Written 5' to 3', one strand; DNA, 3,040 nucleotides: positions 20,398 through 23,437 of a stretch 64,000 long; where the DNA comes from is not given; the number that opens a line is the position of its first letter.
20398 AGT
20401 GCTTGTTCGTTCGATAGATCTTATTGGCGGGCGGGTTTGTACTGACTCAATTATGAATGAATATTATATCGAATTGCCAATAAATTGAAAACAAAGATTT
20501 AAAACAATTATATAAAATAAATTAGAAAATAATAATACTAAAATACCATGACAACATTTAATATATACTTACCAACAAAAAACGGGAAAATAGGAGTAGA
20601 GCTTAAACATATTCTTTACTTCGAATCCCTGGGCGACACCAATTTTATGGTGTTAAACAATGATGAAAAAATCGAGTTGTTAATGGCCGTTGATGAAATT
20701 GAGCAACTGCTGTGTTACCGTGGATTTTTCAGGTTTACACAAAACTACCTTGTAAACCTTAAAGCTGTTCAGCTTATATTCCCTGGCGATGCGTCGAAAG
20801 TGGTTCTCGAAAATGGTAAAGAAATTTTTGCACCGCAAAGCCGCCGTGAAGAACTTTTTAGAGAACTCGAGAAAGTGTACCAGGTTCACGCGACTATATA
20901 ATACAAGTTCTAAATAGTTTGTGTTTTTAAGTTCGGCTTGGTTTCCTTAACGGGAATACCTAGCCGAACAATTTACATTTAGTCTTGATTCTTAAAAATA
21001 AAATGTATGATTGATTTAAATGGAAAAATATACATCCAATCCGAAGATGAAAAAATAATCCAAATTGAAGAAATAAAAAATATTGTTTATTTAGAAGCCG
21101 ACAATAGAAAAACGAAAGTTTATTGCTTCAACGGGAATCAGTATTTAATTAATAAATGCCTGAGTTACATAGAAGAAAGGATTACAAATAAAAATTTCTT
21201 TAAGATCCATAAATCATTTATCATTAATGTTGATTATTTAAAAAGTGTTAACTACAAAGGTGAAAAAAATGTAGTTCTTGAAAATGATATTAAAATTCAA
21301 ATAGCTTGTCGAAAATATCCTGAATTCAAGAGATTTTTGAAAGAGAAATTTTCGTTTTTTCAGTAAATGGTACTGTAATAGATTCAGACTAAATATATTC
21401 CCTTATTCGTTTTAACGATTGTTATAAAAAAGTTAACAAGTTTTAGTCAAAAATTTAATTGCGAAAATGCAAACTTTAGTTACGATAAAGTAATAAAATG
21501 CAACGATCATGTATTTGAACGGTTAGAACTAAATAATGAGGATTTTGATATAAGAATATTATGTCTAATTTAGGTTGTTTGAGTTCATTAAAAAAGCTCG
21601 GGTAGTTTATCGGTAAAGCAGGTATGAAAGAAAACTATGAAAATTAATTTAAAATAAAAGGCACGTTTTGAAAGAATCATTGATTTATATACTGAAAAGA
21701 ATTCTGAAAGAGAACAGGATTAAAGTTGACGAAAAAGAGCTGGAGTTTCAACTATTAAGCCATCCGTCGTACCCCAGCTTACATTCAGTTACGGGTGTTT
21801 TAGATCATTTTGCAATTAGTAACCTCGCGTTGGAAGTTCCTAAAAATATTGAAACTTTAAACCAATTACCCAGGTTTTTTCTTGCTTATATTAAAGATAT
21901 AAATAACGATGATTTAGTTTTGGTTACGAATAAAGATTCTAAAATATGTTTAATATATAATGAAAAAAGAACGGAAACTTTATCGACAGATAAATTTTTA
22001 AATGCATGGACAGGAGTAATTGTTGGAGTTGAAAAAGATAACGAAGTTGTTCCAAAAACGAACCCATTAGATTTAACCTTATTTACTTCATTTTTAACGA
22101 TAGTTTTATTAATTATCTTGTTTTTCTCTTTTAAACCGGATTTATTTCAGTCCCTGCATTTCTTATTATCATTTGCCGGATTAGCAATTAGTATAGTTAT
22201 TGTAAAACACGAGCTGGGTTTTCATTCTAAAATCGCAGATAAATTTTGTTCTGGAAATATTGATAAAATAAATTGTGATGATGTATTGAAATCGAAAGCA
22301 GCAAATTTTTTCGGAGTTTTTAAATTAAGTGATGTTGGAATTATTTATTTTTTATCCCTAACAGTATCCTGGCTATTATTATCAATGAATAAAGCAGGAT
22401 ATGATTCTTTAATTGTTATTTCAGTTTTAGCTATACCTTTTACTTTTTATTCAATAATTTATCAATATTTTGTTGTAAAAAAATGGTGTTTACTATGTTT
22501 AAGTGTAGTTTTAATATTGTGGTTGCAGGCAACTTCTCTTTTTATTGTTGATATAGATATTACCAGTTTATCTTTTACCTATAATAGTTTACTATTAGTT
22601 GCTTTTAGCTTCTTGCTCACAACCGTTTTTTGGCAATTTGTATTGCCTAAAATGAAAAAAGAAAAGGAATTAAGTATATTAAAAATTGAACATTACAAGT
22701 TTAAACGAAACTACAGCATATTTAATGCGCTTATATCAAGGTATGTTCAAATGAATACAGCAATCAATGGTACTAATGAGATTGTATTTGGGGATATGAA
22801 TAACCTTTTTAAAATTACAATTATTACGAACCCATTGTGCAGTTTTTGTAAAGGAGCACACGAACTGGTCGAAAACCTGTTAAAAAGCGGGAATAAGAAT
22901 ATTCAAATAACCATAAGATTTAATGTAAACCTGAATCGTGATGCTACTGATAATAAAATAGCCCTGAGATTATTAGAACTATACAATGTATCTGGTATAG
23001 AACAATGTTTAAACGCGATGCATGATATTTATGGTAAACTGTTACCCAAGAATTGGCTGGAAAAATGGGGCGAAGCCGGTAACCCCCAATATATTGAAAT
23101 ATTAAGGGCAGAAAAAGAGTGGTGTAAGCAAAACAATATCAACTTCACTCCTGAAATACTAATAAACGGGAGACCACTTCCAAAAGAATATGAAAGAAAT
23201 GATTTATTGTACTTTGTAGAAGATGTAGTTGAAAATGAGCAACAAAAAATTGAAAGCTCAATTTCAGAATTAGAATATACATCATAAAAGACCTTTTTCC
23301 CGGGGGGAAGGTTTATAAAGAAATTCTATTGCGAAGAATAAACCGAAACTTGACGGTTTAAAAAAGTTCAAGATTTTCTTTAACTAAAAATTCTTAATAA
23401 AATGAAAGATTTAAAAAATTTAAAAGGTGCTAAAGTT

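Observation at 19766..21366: Phosphorelay parts without a relay: soluble HK-like protein lacking ATP-binding motifs, plus two LytTR proteins lacking receiver domains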

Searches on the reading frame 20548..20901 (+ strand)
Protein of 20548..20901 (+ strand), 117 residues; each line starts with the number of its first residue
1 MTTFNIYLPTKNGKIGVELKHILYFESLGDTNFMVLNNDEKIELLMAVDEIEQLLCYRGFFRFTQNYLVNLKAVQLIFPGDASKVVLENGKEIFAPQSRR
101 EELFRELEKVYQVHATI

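Call 3: search_protein_families(library=pfam, proteins=[window:20548-20901:+], max_evalue=1)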
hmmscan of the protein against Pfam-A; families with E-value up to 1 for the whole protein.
window:20548-20901:+ (117 aa): 1 family
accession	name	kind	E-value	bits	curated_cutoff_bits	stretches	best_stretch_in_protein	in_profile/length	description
PF04397.21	LytTR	-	1.2e-10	41.9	22.6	1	17-105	6-95/98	LytTr DNA-binding domain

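Call 15: search_protein_families(library=ncbifam, proteins=[window:20548-20901:+], max_evalue=0.1)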
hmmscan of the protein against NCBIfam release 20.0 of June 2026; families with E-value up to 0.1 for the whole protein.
window:20548-20901:+ (117 aa): 3 families
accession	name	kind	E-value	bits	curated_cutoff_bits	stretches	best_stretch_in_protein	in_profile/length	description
NF052640.1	CPBP_M949_0222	equivalog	0.0088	15.9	220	1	19-78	37-96/213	M949_0222 family glutamic-type intramembrane endopeptidase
NF004541.0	PRK05888.2-2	equivalog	0.024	14.4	217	1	38-92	33-87/168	NADH-quinone oxidoreductase subunit NuoI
NF052413.1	NOV1T2S5_fam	equivalog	0.09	12.5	200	1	12-109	38-134/171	NOV1T2S5 family terpene biosynthesis-related protein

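Call 91: find_homologous_proteins(query=window:20548-20901:+, max_evalue=0.001)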
Query window:20548-20901:+ (117 aa): 12 proteins with E <= 0.001 among 15 candidates.
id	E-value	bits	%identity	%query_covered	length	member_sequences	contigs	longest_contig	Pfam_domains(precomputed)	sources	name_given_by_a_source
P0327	2.0e-70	252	100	100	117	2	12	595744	PF04397.22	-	-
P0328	1.3e-49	185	72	100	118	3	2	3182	PF04397.22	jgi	-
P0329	6.1e-49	183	70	100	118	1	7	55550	PF04397.22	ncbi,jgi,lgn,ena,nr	ncbi:MAG: hypothetical protein A2W99_14860 [Bacteroidetes bacterium GWF2_33_16]|nr:MAG: hypothetical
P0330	1.8e-45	172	65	100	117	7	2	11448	PF04397.22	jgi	-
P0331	1.1e-44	169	68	100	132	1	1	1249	PF04397.22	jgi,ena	-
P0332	2.0e-41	159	66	97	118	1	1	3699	PF04397.22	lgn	-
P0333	1.7e-40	156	66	100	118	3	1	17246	PF04397.22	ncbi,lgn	ncbi:MAG: LytR/AlgR family response regulator transcription factor [Bacteroidales bacterium]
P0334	1.2e-39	153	61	100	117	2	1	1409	PF04397.22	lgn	-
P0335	1.5e-31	127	53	100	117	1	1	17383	PF04397.22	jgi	-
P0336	2.2e-31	126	50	100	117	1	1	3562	PF04397.22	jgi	-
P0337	9.1e-31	124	51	100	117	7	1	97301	PF04397.22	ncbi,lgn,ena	-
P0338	9.5e-30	121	50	100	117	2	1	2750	PF04397.22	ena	-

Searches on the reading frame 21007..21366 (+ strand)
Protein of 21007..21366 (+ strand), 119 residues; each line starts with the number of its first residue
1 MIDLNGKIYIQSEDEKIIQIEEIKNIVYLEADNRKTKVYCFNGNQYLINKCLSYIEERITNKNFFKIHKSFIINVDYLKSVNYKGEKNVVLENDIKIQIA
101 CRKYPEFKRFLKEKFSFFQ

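Call 3: search_protein_families(library=pfam, proteins=[window:21007-21366:+], max_evalue=1)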
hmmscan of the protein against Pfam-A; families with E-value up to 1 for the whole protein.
window:21007-21366:+ (119 aa): 1 family
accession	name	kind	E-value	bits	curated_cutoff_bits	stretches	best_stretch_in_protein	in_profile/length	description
PF04397.21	LytTR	-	1.8e-18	67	22.6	1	22-111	7-97/98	LytTr DNA-binding domain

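Call 15: search_protein_families(library=ncbifam, proteins=[window:21007-21366:+], max_evalue=0.1)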
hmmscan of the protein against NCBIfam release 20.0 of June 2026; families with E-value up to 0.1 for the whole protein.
window:21007-21366:+ (119 aa): 2 families
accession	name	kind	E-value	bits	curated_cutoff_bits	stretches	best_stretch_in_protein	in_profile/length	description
NF010684.1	PRK14084.1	equivalog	2.3e-09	37.4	375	1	14-109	155-250/254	response regulator transcription factor LytR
NF008677.0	PRK11697.1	equivalog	0.00056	19.3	246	1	16-109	142-233/238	two-component system response regulator BtsR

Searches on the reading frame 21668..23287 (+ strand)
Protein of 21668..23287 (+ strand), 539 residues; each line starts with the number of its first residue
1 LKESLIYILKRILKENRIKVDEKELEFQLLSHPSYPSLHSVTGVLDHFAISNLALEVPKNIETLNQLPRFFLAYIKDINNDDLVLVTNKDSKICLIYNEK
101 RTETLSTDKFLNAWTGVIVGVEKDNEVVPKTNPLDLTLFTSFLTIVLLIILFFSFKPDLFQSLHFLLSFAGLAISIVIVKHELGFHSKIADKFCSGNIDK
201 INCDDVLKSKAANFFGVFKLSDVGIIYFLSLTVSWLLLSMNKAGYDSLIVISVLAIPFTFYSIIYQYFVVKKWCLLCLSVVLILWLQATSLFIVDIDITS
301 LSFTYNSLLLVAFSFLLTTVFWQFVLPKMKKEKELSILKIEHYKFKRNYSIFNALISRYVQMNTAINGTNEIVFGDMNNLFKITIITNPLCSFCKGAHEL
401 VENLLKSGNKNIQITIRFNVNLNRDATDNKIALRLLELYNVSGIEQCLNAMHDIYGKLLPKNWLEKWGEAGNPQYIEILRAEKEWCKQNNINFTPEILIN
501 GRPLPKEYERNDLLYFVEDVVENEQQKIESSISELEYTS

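Call 3: search_protein_families(library=pfam, proteins=[window:21668-23287:+], max_evalue=1)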
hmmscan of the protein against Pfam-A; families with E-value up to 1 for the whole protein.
window:21668-23287:+ (539 aa): 5 families
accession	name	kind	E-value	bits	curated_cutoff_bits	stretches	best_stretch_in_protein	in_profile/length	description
PF07884.19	VKOR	-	7.2e-17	62.2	27.5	1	165-288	4-130/134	Vitamin K epoxide reductase family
PF03412.21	Peptidase_C39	-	0.00014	22.2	22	1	2-125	11-132/133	Peptidase C39 family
PF13462.12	Thioredoxin_4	-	0.0016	19.1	23.2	1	475-510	121-156/165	Thioredoxin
PF05768.20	Glrx-like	-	0.15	12.8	26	0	382-416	1-36/77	Glutaredoxin-like domain (DUF836)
PF22789.1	DUF4026_C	-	0.2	12.5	27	1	333-385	27-79/114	Protein of unknown function (DUF4026) C-terminal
